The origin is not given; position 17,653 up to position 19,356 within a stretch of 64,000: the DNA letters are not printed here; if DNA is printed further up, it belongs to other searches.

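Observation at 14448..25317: Ten-gene translationally coupled lipid operon with dedicated ACP, two acyl-AMP ligases, two fatty-acyl reductases, a lipid kinase and PlsC: candidate ether-lipid / fatty-alcohol lipid pathway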

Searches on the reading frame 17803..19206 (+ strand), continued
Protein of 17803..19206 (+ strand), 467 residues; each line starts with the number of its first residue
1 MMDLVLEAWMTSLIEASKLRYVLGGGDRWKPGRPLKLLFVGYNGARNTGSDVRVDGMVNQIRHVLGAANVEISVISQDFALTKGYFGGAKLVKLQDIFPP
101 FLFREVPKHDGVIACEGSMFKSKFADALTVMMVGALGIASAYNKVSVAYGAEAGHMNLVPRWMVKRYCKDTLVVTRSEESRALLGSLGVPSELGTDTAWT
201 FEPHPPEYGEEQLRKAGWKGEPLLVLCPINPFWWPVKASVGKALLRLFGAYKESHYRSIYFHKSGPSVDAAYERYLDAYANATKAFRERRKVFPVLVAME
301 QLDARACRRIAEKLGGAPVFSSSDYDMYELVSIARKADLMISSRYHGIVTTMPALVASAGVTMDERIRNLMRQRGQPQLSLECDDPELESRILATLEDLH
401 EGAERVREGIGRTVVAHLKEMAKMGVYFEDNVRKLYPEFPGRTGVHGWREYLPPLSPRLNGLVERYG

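Call 17: find_encoding_contigs(protein=P0007, flank=10000, max_places=2)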
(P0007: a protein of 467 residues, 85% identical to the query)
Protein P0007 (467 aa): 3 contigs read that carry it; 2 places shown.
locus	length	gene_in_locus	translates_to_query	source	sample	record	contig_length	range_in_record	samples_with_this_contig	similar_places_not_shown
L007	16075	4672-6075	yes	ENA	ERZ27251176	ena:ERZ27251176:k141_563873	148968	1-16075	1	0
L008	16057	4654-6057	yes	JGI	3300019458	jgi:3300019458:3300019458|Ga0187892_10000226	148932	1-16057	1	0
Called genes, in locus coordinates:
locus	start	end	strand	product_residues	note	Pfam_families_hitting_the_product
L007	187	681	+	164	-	-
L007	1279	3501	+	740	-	PF12710:HAD, PF07993:NAD_binding_4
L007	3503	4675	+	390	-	PF01073:3Beta_HSD, PF01370:Epimerase, PF07993:NAD_binding_4, PF16363:GDP_Man_Dehyd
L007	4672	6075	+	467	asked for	PF04230:PS_pyruv_trans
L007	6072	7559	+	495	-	PF00501:AMP-binding, PF23562:AMP-binding_C_3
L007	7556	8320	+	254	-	PF00378:ECH_1, PF16113:ECH_2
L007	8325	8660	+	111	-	-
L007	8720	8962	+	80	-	PF00550:PP-binding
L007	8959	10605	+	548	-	PF00501:AMP-binding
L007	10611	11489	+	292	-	PF00781:DAGK_cat, PF19279:YegS_C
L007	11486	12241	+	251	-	PF01553:Acyltransferase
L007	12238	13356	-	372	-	PF01264:Chorismate_synt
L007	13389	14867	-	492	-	PF04293:SpoVR, PF24755:SpoVR_C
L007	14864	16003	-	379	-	PF04285:DUF444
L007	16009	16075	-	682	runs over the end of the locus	PF08298:AAA_PrkA, PF06798:PrkA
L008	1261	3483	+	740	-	PF12710:HAD, PF07993:NAD_binding_4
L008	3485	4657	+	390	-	PF01073:3Beta_HSD, PF01370:Epimerase, PF07993:NAD_binding_4, PF16363:GDP_Man_Dehyd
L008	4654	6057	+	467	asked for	PF04230:PS_pyruv_trans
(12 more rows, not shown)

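Call 19: find_related_loci(query=window:17803-19206:+, collection=genome_contigs, flank=10000)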
Query window:17803-19206:+ (467 aa) in genome_contigs; peptide patterns used: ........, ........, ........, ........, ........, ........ (x = any residue, [..] = any of these).
268 stretches matched a pattern; 244 encode a relative of the query (tblastn E <= 1e-3); the best 80 are kept; 80 distinct loci.
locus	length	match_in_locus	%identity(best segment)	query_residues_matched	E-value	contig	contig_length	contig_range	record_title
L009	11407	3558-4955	94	1-466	0e+0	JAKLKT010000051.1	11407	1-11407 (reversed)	MAG: Planctomycetota bacterium isolate MAG.302 MAG.302-scaffold_2744, whole genome shotgun sequence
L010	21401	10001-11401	66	1-466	0e+0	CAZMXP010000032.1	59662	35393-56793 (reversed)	MAG TPA_asm: uncultured Planctomycetaceae bacterium isolate SRP287453_co1_191 genome assembly, contig: NODE_752_length_5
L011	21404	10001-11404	65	2-467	0e+0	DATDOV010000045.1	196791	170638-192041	MAG TPA_asm: Blastocatellia bacterium isolate SMAG_U7903 k141_3777298, whole genome shotgun sequence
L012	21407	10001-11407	66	1-467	0e+0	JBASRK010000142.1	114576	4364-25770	MAG: Candidatus Acidiferrales bacterium isolate MFD13528_ilm_asm_bin23 k127_138285, whole genome shotgun sequence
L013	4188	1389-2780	66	1-462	0e+0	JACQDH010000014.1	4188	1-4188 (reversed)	MAG: Acidobacteria bacterium isolate NC_groundwater_989_Pr1_S-0.65um_64_10 Montesol18_Sp65_coassembly_scaffold_48641, wh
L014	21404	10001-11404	66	1-466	0e+0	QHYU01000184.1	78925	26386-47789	MAG: Acidobacteria bacterium isolate gp2 AA80 14_0903_12_30cm_scaffold_976_curated, whole genome shotgun sequence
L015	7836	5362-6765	65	2-467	0e+0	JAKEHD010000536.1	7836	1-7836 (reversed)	MAG: Blastocatellia bacterium isolate PMV_6.28 PMV_6.28.k101_1092882, whole genome shotgun sequence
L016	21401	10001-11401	66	1-466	0e+0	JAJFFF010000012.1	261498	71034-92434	MAG: Planctomycetota bacterium isolate OFTM272 OFTM272_11, whole genome shotgun sequence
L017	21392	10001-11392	67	1-463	0e+0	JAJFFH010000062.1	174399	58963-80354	MAG: Planctomycetota bacterium isolate OFTM341 OFTM341_61, whole genome shotgun sequence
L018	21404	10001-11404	64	2-467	0e+0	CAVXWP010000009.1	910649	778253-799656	MAG: Blastocatellia bacterium isolate MFD04944.bin.1.11 genome assembly, contig: contig_38415, whole genome shotgun sequ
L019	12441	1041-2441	64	2-466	0e+0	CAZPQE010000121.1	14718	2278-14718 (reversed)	MAG TPA_asm: uncultured Clostridia bacterium isolate binchicken_co107_429 genome assembly, contig: NODE_9678_length_1471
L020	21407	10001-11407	64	1-467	0e+0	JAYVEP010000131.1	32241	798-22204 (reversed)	MAG: Acidobacteriaceae bacterium isolate GL35_DN_metabat_92_sub GL35_DN_metabat_92_sub_130, whole genome shotgun sequenc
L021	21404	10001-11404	65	1-466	0e+0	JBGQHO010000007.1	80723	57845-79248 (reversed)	MAG: Terriglobia bacterium isolate OBJ2_061818_070_70 k141_1585957_length_80723_cov_40.1951, whole genome shotgun sequen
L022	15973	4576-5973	64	1-464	0e+0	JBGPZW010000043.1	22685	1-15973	MAG: Terriglobia bacterium isolate OBJ1_062018_070_16 k141_1333937_length_22685_cov_29.2190, whole genome shotgun sequen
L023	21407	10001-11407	64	1-467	0e+0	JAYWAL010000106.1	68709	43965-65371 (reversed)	MAG: Acidobacteriaceae bacterium isolate GL92_UP_metabinner_3 GL92_UP_metabinner_3_105, whole genome shotgun sequence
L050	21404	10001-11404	62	1-466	0e+0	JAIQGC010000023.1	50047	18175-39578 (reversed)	MAG: Terriglobia bacterium isolate SRVP_33 SRVP18_hole-7m-from-trench_1_80cm_scaffold_417, whole genome shotgun sequence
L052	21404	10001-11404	62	2-467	0e+0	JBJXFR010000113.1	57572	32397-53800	MAG: Blastocatellia bacterium isolate F1F2.bin.427 k127_3270707, whole genome shotgun sequence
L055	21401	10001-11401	64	1-466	0e+0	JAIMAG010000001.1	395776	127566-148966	MAG: Terriglobia bacterium isolate HOT.MAX.039 NODE_6_length_395776_cov_45.439038, whole genome shotgun sequence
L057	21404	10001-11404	61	2-467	0e+0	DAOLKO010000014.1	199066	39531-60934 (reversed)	MAG TPA_asm: Blastocatellia bacterium isolate AMR_MDS_0338 NODE_21_length_199066_cov_16.606374, whole genome shotgun seq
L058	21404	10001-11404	61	2-467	0e+0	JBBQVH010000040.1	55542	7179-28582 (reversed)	MAG: Blastocatellia bacterium isolate Co_metawrap_1988 Cmw_1988_k141_22590919_length_55542_cov_10.9627, whole genome sho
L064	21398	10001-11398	63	1-464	0e+0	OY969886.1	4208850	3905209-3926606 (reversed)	MAG: uncultured Acidobacteriota bacterium isolate MFD10007.bin.c.1 genome assembly, chromosome: 1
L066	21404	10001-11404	61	2-467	0e+0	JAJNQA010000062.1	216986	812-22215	MAG: Heliomicrobium sp. isolate MAG_31 k141_277307, whole genome shotgun sequence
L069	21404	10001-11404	62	2-467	0e+0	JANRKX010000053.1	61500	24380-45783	MAG: Acidobacteriota bacterium isolate bins.235 k141_2471996, whole genome shotgun sequence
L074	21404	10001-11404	63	1-466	0e+0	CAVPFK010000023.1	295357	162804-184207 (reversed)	MAG: uncultured Acidobacteriota bacterium isolate MFD10071.bin.1.63 genome assembly, contig: contig_83025, whole genome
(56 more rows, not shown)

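Call 33: search_solved_structures(query=A1, max_evalue=1, show_alignments=1)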
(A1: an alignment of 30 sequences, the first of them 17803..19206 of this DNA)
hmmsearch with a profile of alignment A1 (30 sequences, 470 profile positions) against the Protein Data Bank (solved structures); distinct sequences matched with E-value up to 1: 0.

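Call 35: search_protein_families(library=pfam, proteins=[L050:14033-14590:+, L050:14635-16467:+, L057:11921-12742:+, L057:12905-13801:+, L069:17352-18590:+, L069:18551-19444:+, L066:14077-14742:+, L066:14776-15780:+, L066:18443-19102:+, L058:15799-16296:+], max_evalue=0.001)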
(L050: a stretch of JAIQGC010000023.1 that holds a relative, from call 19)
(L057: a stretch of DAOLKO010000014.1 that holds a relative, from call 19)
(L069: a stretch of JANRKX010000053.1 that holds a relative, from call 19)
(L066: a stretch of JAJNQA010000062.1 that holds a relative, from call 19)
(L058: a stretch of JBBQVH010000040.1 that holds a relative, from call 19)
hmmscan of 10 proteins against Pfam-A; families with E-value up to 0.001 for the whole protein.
L050:14033-14590:+ (185 aa): 0 families

L050:14635-16467:+ (610 aa): 2 families
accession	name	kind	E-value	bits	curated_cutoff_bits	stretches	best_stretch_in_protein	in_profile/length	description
PF02129.25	Peptidase_S15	-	2.7e-47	162.1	23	1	56-323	5-261/262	X-Pro dipeptidyl-peptidase (S15 family)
PF08530.16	PepX_C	-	4.3e-47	161.2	22.5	1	363-604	1-216/217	X-Pro dipeptidyl-peptidase C-terminal non-catalytic domain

L057:11921-12742:+ (273 aa): 3 families
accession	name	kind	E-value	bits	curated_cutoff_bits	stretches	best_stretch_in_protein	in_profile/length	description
PF00528.27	BPD_transp_1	-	2.8e-11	43.9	26.4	1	196-255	49-108/184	Binding-protein-dependent transport system inner membrane component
PF14534.12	DUF4440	-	2.3e-08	34.9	25.2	0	57-132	28-104/107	Domain of unknown function (DUF4440)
PF13474.12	SnoaL_3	-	0.00069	20.4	22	0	72-140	45-116/121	SnoaL-like domain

L057:12905-13801:+ (298 aa): 2 families
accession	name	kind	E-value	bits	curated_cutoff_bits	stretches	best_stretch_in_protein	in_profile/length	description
PF00005.33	ABC_tran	-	3.9e-23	83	25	1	26-157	2-137/137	ABC transporter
PF08352.17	oligo_HPY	-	1.3e-17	64.4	27.1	1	208-275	1-65/65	Oligopeptide/dipeptide transporter, C-terminal region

L069:17352-18590:+ (412 aa): 5 families
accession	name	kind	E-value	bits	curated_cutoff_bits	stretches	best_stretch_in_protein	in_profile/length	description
PF13175.12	AAA_15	-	3.4e-21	76.7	32.1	1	16-397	1-374/374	AAA ATPase domain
PF13304.12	AAA_21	-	1e-19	72.2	27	1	241-397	150-303/304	AAA domain, putative AbiEii toxin, Type IV TA system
PF13401.12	AAA_22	-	3.9e-05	24.4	27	0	40-75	5-35/130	AAA domain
PF00005.33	ABC_tran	-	5.4e-05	24.2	25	0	40-65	11-36/137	ABC transporter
PF13476.12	AAA_23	-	5.8e-05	24.3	27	1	27-270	7-155/201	AAA domain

L069:18551-19444:+ (297 aa): 1 family
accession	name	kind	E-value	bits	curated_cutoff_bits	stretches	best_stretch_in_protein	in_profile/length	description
PF14491.11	DUF4435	-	9.6e-11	42.3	27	1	67-241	36-222/238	Protein of unknown function (DUF4435)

L066:14077-14742:+ (221 aa): 0 families

L066:14776-15780:+ (334 aa): 5 families
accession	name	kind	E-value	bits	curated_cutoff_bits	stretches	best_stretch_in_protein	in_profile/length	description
PF08541.16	ACP_syn_III_C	-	2.2e-33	114.7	26.6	1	243-332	1-90/90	3-Oxoacyl-[acyl-carrier-protein (ACP)] synthase III C terminal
PF08545.16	ACP_syn_III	-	2.2e-29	101.6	24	1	110-191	1-80/80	3-Oxoacyl-[acyl-carrier-protein (ACP)] synthase III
PF00108.29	Thiolase_N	-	5.7e-10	39.4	26.4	1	40-149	8-118/260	Thiolase, N-terminal domain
PF00109.32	ketoacyl-synt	-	0.00018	21.6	20.8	0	112-148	170-206/252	Beta-ketoacyl synthase, N-terminal domain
PF08392.18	FAE1_CUT1_RppA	-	0.00062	19.6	27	1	57-172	85-205/290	FAE1/Type III polyketide synthase-like protein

L066:18443-19102:+ (219 aa): 1 family
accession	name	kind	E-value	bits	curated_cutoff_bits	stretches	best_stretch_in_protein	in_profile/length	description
PF18734.6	HEPN_AbiU2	-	3.3e-21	76.1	26.8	1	26-185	19-184/193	AbiU2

L058:15799-16296:+ (165 aa): 1 family
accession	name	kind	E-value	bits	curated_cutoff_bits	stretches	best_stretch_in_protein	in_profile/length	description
PF01850.27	PIN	-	8.2e-05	23.6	23.6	1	33-123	18-109/120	PIN domain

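Call 44: predict_structure(alignment_id=A1)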
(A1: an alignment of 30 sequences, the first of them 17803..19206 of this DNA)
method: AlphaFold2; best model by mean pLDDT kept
length: 467 residues; sequences in the alignment: 30
mean_pLDDT: 88.6   pTM: 0.88
mean pLDDT of the five models: 88.6, 87.6, 87.2, 86.8, 85.6
residues with pLDDT >= 90: 312; 70-90: 109; 50-70: 29; < 50: 17
segments of 3 or more residues with pLDDT < 50: 234-239, 253-261
pLDDT, mean of each block of 10 residues (from residue 1): 75 96 90 96 67 91 95 90 84 85 95 86 70 95 95 85 95 92 94 92 95 97 95 54 57 47 69 95 98 95 91 97 90 97 93 97 83 94 93 98 97 97 96 95 90 95 95
secondary structure, 60 per line:
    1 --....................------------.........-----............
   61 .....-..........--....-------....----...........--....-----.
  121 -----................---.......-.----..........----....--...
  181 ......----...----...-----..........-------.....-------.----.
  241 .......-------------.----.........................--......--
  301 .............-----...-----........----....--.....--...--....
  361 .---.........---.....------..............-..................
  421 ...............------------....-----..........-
elements in order: H3-22 E35-43 H49-65 E70-76 H79-82 E90-93 H98-108 E111-114 H126-141 E145-151 H158-167 E172-175 H178-186 E191-193 H206-215 E223-227 H240-247 H266-290 E293-298 H301-313 E319-321 H327-334 E339-342 H345-349 E357-361 H365-373 H388-401 H403-435 H448-451 H457-466
